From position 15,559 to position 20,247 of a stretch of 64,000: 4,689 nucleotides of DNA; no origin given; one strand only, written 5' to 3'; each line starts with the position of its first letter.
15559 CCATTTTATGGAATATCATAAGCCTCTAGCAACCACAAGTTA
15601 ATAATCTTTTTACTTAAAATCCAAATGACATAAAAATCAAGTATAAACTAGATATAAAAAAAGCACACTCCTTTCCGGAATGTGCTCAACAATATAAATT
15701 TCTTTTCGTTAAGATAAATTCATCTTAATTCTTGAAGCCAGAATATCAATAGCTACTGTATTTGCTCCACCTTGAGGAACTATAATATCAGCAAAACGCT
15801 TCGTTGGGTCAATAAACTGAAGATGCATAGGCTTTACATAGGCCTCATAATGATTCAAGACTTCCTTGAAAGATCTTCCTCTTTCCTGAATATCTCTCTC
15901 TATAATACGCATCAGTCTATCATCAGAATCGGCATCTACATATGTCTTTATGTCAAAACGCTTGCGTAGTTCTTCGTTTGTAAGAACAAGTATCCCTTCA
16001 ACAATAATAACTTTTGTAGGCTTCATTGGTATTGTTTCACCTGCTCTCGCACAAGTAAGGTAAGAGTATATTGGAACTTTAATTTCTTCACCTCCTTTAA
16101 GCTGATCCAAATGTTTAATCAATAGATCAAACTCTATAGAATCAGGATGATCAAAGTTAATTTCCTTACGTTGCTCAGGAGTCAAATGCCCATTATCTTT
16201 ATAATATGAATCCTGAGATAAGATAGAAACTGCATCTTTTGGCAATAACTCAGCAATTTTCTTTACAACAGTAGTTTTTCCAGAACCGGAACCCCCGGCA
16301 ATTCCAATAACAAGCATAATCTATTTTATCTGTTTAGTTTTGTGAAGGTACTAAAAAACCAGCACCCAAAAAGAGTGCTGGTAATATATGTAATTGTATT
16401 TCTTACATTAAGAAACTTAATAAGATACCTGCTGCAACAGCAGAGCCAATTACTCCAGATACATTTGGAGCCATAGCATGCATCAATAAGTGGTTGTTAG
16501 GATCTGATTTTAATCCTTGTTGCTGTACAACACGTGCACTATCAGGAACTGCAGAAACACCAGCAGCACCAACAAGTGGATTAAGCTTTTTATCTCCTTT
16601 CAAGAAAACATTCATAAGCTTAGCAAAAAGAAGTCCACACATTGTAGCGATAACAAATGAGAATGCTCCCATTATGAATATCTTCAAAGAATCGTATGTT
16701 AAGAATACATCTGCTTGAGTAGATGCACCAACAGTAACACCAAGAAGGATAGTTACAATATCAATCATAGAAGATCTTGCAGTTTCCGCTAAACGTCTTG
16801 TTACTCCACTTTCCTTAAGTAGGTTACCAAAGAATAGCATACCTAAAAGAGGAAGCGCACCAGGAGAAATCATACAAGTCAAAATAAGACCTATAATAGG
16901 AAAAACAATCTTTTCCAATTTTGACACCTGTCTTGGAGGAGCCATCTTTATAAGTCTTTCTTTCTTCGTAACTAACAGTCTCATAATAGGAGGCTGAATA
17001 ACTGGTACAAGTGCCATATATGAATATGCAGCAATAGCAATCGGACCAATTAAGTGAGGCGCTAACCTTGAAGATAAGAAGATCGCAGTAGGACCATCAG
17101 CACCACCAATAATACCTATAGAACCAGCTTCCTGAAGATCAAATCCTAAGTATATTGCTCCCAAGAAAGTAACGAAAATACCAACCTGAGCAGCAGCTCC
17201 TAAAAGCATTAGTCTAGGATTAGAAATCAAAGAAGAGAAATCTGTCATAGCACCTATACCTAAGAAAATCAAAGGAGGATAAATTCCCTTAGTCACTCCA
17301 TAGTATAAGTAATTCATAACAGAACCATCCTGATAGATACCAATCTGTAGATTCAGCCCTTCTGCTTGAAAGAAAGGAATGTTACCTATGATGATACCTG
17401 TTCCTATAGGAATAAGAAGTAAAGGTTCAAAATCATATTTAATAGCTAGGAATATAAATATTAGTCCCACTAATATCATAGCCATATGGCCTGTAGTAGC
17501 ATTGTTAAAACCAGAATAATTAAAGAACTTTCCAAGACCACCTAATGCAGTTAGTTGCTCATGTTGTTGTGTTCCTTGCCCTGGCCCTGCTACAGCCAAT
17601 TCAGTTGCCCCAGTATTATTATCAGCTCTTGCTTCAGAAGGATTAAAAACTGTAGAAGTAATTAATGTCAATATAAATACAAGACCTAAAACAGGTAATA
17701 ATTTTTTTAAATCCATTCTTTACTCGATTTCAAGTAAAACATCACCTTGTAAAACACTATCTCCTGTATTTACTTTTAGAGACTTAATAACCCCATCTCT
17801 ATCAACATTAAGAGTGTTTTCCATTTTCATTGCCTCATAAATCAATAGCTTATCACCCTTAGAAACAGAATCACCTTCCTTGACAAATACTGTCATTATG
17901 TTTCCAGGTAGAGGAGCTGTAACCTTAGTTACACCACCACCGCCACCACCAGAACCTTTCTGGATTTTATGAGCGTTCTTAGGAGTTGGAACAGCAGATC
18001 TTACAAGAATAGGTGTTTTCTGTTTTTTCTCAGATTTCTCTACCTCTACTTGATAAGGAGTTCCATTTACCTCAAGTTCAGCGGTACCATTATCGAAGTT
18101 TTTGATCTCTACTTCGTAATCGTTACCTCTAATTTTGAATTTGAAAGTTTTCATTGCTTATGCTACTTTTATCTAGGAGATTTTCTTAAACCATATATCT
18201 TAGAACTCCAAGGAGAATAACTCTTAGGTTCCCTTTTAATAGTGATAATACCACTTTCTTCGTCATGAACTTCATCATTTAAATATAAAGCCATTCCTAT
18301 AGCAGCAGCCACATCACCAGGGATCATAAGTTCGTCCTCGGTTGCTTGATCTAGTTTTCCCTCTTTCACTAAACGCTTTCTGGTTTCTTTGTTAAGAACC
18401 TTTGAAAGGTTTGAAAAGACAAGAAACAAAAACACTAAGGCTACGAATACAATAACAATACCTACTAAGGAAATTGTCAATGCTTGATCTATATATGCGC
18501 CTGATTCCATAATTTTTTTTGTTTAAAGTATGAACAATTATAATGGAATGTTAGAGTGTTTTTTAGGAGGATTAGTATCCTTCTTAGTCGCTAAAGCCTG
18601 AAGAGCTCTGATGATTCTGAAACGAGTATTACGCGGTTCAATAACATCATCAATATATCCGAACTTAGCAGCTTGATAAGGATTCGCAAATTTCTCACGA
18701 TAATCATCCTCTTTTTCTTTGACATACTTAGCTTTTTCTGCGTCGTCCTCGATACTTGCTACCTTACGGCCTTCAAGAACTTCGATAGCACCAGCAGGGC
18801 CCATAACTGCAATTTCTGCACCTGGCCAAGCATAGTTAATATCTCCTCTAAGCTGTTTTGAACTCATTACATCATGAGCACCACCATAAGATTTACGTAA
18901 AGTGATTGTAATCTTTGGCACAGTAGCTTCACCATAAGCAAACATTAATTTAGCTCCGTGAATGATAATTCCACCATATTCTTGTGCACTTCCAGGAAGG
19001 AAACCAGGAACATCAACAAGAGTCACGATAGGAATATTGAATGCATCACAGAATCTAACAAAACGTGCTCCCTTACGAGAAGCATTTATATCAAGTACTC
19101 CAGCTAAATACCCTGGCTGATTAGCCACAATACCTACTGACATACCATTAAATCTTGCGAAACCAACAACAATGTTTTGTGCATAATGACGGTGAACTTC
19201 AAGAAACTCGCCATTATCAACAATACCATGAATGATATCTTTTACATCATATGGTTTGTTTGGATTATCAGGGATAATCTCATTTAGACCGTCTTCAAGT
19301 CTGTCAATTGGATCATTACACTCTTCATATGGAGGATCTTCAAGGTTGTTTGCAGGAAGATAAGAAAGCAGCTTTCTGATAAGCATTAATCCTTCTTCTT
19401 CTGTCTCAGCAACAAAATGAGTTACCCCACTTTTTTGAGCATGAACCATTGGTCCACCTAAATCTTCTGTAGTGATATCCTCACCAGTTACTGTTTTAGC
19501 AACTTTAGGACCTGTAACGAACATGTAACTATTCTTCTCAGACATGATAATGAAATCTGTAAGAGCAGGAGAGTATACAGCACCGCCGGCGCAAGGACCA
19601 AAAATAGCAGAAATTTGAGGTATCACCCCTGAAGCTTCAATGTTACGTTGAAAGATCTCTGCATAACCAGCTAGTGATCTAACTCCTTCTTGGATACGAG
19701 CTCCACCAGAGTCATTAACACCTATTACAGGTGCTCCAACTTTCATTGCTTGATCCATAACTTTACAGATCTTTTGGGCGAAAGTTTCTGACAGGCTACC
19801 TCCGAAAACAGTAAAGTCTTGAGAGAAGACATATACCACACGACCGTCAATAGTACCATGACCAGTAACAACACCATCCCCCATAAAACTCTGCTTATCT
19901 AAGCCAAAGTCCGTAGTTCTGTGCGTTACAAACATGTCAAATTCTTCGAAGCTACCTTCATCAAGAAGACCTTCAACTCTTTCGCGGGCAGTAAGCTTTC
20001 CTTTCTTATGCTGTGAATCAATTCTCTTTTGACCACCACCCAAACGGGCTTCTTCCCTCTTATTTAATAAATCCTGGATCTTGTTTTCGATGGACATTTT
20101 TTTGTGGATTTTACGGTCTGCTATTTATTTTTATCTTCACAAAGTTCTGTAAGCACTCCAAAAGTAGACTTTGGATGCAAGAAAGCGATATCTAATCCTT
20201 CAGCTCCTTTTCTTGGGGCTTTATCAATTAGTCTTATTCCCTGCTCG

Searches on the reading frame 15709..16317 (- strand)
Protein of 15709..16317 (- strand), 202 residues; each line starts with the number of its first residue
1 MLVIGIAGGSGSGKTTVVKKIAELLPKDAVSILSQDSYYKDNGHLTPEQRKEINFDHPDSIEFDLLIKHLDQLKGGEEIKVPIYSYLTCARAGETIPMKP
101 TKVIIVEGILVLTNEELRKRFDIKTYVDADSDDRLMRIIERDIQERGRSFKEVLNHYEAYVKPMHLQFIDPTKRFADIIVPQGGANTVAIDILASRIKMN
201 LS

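Call 52: search_protein_families(library=pfam, proteins=[window:15709-16317:-], max_evalue=0.00001)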
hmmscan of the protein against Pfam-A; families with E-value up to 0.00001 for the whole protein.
window:15709-16317:- (202 aa): 2 families
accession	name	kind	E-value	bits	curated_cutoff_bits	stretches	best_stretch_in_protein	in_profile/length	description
PF00485.24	PRK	-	6.9e-42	143.9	22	1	3-188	1-195/196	Phosphoribulokinase / Uridine kinase family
PF13238.12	AAA_18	-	1.7e-06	28.9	29.4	1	4-146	1-116/128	AAA domain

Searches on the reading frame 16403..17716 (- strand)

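Call 52: search_protein_families(library=pfam, proteins=[window:16403-17716:-], max_evalue=0.00001)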
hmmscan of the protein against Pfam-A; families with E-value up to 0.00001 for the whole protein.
window:16403-17716:- (437 aa): 1 family
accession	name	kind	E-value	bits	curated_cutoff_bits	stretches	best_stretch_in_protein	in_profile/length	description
PF03977.18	OAD_beta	-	8.9e-153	508.8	31.6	1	77-436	2-349/349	Na+-transporting oxaloacetate decarboxylase beta subunit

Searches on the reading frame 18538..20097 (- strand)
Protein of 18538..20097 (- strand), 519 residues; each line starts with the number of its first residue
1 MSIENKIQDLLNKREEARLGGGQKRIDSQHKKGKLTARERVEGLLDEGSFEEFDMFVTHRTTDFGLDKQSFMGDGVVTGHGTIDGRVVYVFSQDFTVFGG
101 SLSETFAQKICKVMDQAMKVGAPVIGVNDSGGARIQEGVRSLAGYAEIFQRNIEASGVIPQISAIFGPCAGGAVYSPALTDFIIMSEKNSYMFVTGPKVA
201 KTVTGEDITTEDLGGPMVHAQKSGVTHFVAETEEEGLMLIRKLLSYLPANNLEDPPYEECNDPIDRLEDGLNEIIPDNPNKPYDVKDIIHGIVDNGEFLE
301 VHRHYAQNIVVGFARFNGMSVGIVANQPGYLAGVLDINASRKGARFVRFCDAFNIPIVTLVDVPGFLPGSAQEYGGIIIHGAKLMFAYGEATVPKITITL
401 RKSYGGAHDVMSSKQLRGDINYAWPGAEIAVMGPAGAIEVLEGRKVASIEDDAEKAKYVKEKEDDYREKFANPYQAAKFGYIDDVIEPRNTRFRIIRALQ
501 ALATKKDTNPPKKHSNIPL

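Call 52: search_protein_families(library=pfam, proteins=[window:18538-20097:-], max_evalue=0.00001)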
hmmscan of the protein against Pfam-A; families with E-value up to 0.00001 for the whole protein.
window:18538-20097:- (519 aa): 2 families
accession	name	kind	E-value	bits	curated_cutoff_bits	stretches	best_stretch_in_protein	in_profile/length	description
PF01039.27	Carboxyl_trans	-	2.2e-198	660.3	22.3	1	29-517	2-493/493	Carboxyl transferase domain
PF03255.19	ACCA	-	9.4e-13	48.4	23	1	279-401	63-194/310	Acetyl co-enzyme A carboxylase carboxyltransferase-like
